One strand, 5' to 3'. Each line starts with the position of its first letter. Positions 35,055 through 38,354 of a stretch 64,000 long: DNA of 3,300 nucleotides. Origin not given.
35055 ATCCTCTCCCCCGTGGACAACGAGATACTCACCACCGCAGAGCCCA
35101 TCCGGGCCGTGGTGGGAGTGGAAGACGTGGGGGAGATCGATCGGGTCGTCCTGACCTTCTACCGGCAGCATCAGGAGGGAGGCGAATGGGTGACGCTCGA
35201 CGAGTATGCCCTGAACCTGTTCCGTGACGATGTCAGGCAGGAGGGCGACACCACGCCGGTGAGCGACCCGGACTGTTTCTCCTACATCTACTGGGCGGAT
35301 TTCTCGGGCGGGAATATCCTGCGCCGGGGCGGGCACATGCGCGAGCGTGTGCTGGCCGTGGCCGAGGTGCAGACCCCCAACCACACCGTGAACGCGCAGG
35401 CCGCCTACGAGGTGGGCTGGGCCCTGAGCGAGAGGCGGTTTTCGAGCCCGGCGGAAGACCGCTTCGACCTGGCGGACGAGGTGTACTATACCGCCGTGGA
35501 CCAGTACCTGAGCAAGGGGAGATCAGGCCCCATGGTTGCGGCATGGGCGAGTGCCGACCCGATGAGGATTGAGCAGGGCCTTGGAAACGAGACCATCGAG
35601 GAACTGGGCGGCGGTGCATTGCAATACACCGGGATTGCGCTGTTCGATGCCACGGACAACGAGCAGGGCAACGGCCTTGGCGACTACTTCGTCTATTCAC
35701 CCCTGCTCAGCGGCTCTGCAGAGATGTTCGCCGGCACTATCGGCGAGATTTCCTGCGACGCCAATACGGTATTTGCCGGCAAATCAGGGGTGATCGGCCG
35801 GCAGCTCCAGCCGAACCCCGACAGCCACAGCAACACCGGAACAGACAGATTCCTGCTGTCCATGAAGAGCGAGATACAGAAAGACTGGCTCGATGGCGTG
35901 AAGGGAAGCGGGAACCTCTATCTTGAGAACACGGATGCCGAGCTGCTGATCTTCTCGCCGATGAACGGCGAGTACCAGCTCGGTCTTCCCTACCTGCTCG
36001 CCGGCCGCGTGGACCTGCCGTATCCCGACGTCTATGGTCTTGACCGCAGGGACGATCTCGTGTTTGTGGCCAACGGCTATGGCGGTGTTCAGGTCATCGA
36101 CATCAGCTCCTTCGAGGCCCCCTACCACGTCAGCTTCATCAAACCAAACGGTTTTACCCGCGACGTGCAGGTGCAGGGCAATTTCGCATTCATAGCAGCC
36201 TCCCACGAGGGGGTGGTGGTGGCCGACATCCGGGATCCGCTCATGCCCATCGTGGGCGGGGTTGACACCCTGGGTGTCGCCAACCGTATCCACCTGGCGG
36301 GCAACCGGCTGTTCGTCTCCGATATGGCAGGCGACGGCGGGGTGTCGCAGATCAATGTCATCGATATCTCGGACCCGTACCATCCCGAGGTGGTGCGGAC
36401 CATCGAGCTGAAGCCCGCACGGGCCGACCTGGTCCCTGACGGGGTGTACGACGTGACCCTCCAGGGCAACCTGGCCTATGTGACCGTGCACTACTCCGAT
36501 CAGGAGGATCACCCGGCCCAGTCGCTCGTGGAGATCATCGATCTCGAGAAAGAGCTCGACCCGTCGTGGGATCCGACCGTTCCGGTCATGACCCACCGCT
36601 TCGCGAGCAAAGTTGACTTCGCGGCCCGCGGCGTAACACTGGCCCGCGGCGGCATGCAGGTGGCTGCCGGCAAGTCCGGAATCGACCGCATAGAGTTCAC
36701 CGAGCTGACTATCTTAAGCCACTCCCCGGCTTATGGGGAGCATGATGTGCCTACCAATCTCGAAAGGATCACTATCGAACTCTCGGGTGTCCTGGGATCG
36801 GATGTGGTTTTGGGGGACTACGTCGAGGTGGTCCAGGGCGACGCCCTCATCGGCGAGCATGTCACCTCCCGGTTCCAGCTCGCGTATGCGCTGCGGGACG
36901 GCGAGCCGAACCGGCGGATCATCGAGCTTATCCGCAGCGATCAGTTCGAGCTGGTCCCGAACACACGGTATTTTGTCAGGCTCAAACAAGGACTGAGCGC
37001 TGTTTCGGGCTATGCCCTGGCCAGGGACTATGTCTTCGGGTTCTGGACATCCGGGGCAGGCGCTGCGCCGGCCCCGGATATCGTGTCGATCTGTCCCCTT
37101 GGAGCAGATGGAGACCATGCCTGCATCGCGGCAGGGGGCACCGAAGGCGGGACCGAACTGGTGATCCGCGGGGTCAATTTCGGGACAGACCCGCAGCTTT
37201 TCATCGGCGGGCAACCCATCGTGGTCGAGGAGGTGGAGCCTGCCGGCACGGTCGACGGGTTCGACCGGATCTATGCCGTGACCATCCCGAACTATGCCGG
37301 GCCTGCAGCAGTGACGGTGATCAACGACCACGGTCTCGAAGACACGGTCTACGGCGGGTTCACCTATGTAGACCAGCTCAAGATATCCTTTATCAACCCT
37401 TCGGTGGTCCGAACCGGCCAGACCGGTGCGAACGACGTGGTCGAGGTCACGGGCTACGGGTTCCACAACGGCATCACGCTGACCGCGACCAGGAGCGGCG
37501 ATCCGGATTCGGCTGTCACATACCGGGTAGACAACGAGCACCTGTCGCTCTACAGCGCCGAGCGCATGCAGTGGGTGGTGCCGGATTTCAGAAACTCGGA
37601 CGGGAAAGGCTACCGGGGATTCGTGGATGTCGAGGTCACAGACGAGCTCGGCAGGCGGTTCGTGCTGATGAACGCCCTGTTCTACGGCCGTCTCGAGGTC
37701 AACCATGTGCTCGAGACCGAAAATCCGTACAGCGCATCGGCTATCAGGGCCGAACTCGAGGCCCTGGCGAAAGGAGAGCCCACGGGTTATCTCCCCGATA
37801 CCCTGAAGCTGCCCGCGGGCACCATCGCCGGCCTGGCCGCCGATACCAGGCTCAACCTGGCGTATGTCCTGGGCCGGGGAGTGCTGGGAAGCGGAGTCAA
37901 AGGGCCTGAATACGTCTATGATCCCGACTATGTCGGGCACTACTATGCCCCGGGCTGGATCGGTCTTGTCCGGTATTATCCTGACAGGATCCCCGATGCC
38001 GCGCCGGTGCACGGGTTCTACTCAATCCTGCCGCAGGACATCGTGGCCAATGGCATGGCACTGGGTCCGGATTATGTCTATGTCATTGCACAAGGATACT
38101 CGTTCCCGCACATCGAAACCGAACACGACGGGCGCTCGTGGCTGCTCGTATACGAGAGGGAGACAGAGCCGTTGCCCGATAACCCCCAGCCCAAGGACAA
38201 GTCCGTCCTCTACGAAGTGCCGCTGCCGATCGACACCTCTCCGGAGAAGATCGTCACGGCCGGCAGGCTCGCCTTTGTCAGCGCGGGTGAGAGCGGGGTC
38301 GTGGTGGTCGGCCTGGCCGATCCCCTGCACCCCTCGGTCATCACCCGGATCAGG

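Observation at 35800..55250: Unusual architecture: long alternation of LVIVD-type beta-propeller blades with IPT/TIG domains in the giant protein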

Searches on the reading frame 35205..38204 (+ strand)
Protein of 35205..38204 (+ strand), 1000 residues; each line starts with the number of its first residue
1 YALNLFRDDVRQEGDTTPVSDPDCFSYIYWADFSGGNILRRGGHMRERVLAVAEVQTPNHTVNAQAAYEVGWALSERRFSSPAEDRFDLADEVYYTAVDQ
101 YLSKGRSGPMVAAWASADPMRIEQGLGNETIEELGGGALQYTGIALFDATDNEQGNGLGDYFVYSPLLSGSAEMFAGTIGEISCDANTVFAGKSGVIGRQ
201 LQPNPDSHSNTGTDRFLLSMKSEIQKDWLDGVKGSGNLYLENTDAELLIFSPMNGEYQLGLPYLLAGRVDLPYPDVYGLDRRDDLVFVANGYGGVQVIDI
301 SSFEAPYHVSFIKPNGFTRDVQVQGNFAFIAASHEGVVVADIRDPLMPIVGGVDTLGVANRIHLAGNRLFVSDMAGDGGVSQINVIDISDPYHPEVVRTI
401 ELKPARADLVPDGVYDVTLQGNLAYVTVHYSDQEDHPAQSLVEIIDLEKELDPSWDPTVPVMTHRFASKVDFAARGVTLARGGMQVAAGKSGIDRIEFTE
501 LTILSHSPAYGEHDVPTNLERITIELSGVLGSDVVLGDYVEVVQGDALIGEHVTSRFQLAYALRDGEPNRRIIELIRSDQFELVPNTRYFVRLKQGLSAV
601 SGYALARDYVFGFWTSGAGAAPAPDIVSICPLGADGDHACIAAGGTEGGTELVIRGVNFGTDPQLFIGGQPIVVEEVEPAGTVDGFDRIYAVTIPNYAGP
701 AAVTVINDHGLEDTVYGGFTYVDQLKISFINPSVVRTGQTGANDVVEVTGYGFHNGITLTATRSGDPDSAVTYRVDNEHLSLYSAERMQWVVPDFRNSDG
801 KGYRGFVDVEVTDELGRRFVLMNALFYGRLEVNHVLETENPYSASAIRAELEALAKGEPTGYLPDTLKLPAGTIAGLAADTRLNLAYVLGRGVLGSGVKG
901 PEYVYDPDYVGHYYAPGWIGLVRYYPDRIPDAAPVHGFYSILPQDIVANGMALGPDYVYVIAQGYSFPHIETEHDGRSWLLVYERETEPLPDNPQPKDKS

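Call 6: search_protein_families(library=pfam, proteins=[window:35205-38204:+], max_evalue=0.01)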
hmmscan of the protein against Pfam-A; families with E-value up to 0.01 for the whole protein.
window:35205-38204:+ (1000 aa): 2 families
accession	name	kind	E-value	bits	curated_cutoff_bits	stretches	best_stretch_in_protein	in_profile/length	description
PF08309.17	LVIVD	-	9.9e-07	28.4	20.2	1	316-349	2-35/42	LVIVD repeat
PF01833.30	TIG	-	0.00013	22.3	20.9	1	644-709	11-72/84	IPT/TIG domain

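Call 52: search_protein_families(library=ncbifam, proteins=[window:35205-38204:+], max_evalue=0.01)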
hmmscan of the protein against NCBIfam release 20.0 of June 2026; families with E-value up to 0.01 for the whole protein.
window:35205-38204:+ (1000 aa): 0 families
